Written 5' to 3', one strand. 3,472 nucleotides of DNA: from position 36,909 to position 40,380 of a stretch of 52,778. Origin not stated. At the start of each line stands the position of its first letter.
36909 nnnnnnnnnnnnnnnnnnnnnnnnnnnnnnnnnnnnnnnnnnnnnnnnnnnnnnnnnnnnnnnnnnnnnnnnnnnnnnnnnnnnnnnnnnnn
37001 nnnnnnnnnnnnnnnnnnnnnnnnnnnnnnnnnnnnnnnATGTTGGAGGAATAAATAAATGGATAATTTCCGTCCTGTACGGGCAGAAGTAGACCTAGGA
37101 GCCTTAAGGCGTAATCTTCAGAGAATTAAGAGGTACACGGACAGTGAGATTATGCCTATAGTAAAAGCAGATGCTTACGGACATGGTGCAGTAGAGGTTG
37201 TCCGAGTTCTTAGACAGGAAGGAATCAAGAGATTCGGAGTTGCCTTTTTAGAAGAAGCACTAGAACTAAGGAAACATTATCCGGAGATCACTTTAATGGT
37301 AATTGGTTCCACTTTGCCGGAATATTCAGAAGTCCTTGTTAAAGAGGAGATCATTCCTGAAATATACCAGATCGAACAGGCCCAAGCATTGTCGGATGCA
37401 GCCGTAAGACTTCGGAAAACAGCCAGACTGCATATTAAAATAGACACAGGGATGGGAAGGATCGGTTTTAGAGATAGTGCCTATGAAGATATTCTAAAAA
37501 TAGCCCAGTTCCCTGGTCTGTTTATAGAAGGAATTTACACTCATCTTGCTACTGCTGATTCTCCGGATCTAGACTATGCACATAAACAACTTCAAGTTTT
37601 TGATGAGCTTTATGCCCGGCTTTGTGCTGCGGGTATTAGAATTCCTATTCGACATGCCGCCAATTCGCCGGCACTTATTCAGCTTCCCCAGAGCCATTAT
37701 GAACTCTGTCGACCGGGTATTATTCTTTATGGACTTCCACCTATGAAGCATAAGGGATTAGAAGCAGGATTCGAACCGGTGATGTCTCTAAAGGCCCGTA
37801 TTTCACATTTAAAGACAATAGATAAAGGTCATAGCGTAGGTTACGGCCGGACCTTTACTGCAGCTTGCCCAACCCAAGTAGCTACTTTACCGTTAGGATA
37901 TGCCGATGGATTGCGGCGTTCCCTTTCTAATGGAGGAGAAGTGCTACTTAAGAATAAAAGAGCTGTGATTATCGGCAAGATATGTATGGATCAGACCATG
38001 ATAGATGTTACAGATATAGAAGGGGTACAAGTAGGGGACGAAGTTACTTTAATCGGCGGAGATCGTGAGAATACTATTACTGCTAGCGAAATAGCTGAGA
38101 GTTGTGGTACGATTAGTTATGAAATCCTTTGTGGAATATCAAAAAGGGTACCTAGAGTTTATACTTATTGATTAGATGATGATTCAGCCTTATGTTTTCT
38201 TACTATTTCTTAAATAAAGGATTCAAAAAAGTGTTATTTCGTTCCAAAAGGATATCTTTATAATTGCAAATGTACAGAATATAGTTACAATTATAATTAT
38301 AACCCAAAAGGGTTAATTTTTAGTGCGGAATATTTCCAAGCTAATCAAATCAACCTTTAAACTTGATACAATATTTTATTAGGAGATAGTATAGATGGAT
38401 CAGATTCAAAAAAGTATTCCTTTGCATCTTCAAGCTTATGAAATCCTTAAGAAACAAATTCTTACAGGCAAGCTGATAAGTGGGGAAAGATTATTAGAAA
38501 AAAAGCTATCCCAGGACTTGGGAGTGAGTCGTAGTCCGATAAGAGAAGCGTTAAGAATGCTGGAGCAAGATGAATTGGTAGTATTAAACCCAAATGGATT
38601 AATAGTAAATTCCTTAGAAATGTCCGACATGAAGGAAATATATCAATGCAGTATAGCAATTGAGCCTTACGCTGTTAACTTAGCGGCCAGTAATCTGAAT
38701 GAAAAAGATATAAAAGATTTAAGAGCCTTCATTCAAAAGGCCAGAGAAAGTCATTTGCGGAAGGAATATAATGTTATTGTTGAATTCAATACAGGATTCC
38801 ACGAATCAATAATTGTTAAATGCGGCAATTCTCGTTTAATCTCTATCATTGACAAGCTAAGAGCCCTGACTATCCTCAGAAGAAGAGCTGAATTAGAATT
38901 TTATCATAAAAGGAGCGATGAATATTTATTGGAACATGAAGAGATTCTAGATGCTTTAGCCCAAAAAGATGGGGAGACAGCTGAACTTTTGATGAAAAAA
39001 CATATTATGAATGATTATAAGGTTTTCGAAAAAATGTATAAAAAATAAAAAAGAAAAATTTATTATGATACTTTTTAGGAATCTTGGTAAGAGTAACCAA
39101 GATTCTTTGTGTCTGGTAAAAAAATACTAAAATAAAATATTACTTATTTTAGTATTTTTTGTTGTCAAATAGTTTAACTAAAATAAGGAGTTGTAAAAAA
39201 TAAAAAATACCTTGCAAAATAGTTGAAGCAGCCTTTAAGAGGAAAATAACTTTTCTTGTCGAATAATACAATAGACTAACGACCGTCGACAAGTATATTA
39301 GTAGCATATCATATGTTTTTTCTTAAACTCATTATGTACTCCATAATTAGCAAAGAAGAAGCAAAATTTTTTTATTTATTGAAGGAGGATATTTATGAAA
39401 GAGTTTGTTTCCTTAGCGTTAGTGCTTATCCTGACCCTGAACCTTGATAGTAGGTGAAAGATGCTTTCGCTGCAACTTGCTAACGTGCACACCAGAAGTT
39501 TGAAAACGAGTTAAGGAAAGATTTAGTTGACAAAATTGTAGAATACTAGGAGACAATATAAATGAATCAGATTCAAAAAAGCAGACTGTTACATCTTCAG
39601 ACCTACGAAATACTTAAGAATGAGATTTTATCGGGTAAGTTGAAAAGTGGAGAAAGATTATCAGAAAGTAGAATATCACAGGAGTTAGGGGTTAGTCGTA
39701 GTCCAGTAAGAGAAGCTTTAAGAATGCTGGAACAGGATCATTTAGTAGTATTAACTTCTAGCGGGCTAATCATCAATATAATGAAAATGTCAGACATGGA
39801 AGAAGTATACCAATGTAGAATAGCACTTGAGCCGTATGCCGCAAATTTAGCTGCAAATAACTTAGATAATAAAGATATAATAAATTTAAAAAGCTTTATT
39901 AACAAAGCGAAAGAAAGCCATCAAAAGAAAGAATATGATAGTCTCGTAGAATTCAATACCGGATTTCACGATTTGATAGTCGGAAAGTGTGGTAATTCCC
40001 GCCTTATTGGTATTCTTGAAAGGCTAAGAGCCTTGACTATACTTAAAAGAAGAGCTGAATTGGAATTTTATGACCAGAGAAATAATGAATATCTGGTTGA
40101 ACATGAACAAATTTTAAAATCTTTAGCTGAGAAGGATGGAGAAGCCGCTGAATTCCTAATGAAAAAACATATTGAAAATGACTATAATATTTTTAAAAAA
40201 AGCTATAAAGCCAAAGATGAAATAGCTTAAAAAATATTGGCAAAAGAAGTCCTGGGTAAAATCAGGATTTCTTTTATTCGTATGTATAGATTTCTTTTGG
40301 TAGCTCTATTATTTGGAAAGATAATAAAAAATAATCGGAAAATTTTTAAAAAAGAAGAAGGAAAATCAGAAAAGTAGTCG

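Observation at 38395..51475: Nickel-pincer (Lar) cofactor genes embedded in a TRAP/aldolase/GntR locus around a divergent LarA-like enzyme: a candidate undescribed hydroxyacid pathway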

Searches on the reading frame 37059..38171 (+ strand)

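Call 81: search_protein_families(library=pfam, proteins=[window:37059-38171:+], max_evalue=0.00001)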
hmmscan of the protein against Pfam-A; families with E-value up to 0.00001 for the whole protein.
window:37059-38171:+ (370 aa): 2 families
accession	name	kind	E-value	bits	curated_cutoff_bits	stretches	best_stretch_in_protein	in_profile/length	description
PF01168.26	Ala_racemase_N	-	4.6e-68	229.7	24.1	1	11-228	1-220/220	Alanine racemase, N-terminal domain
PF00842.27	Ala_racemase_C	-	5.4e-52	175.1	25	1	241-368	1-127/127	Alanine racemase, C-terminal domain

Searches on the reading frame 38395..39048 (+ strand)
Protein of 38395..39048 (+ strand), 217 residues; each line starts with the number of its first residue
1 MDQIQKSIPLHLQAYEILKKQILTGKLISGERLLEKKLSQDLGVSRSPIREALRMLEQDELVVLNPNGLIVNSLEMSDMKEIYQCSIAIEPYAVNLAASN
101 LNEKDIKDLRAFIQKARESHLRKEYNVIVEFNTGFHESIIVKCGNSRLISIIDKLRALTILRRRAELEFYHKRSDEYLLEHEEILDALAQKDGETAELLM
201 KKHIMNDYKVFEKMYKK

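Call 3: search_protein_families(library=pfam, proteins=[window:38395-39048:+])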
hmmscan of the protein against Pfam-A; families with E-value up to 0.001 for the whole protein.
window:38395-39048:+ (217 aa): 2 families
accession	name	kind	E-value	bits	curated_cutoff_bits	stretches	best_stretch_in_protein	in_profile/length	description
PF07729.17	FCD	-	4.4e-24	85.7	24.3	1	81-204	1-123/125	FCD domain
PF00392.27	GntR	-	1.5e-14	53.8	27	1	12-66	3-58/64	Bacterial regulatory proteins, gntR family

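Call 7: search_protein_families(library=ncbifam, proteins=[window:38395-39048:+], max_evalue=0.01)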
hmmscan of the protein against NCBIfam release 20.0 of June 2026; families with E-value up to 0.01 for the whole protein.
window:38395-39048:+ (217 aa): 16 families
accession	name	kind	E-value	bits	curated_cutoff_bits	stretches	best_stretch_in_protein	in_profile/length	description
TIGR03338.1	phnR_burk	equivalog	7.7e-33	113.9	271.5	1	15-206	17-208/212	phosphonate utilization associated transcriptional regulator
NF008504.0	PRK11414.1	equivalog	1.2e-17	64.4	225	1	6-207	8-211/221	GntR family transcriptional regulator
NF003011.0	PRK03837.1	subfamily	3e-16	59.7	260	1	76-214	101-236/241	transcriptional regulator NanR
NF008576.0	PRK11534.1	equivalog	3.3e-14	53.1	218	1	10-212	8-218/225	DNA-binding transcriptional regulator CsiR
NF008571.0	PRK11523.1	equivalog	6e-13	48.8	396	1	12-208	11-222/258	transcriptional regulator ExuR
NF007588.0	PRK10225.1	equivalog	6.9e-09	35.4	442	1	18-122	18-124/257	Uxu operon transcriptional regulator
NF007741.0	PRK10421.1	equivalog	3e-07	30.1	311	1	19-61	17-60/262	transcriptional regulator LldR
NF052282.1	PLP_TF_PdxR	equivalog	1.5e-06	27.5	320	1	9-81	1-75/448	MocR-like pyridoxine biosynthesis transcription factor PdxR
NF007001.0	PRK09464.1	equivalog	2e-06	27.7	330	1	18-204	19-225/254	pyruvate dehydrogenase complex transcriptional repressor PdhR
NF047563.1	modulin_PmtR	equivalog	1.9e-05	24.6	200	1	7-98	10-101/125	PSM export ABC transporter transcriptional regulator PmtR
NF052441.1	TransRegRv0792c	equivalog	0.00013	21.3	400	1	7-63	14-71/260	Rv0792c family HTH-type transcriptional regulator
NF007292.0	PRK09764.1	equivalog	0.00015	21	281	1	9-72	5-70/240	GntR family transcriptional regulator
TIGR02018.2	his_ut_repres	equivalog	0.00038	19.9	220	1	17-63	7-54/226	histidine utilization transcriptional repressor HutC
NF007442.0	PRK09990.1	equivalog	0.00089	18.7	301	1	16-59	17-61/256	transcriptional regulator GlcC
NF052281.1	rhizopine_MocR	equivalog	0.0016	17.1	650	1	5-65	14-75/479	rhizopine catabolism transcriptional regulator MocR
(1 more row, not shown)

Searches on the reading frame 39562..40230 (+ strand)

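Call 3: search_protein_families(library=pfam, proteins=[window:39562-40230:+])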
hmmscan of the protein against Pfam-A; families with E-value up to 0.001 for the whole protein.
window:39562-40230:+ (222 aa): 3 families
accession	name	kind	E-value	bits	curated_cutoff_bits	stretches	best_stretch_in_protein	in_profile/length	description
PF07729.17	FCD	-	5.1e-24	85.5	24.3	1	81-206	1-125/125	FCD domain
PF00392.27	GntR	-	3.2e-16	59.2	27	1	12-64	3-56/64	Bacterial regulatory proteins, gntR family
PF13412.12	HTH_24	-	0.00013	21.9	21.9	1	31-62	16-47/48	Winged helix-turn-helix DNA-binding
